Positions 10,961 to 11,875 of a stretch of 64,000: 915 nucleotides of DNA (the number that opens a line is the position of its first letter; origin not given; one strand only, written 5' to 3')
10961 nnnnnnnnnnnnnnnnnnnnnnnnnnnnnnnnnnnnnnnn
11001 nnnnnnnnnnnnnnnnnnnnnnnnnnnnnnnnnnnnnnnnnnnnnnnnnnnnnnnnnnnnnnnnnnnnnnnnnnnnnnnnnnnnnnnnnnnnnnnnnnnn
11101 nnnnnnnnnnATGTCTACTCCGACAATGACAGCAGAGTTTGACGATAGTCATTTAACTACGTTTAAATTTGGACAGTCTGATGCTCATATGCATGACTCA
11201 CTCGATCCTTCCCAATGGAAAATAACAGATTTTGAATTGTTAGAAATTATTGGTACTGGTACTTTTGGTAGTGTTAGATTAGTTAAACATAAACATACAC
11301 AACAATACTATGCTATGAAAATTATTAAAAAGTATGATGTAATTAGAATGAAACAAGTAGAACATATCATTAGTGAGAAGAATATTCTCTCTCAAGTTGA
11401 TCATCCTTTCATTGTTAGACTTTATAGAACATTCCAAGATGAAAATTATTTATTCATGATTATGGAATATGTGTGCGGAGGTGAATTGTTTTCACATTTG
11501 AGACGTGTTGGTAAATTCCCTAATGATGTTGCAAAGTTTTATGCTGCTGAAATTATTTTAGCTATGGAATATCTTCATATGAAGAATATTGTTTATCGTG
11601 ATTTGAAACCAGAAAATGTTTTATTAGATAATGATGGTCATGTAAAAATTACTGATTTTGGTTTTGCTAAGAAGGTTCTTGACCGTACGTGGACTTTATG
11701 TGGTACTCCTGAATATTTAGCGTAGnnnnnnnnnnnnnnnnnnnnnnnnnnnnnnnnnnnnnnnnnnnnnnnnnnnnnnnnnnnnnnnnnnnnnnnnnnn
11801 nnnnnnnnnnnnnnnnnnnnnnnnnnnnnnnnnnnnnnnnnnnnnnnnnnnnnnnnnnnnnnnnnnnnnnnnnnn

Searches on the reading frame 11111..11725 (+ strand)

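Call 37: search_protein_families(library=pfam, proteins=[window:11111-11725:+], max_evalue=0.001)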
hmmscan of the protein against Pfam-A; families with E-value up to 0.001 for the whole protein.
window:11111-11725:+ (204 aa): 3 families
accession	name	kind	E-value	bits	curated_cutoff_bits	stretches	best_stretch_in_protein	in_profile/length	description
PF00069.31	Pkinase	-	2.3e-54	185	31.7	1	41-204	1-165/263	Protein kinase domain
PF07714.23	PK_Tyr_Ser-Thr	-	3.5e-29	102.3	23.1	1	42-190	2-153/258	Protein tyrosine and serine/threonine kinase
PF03109.22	ABC1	-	0.00072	19.2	22.9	0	115-190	144-218/244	ABC1 atypical kinase-like domain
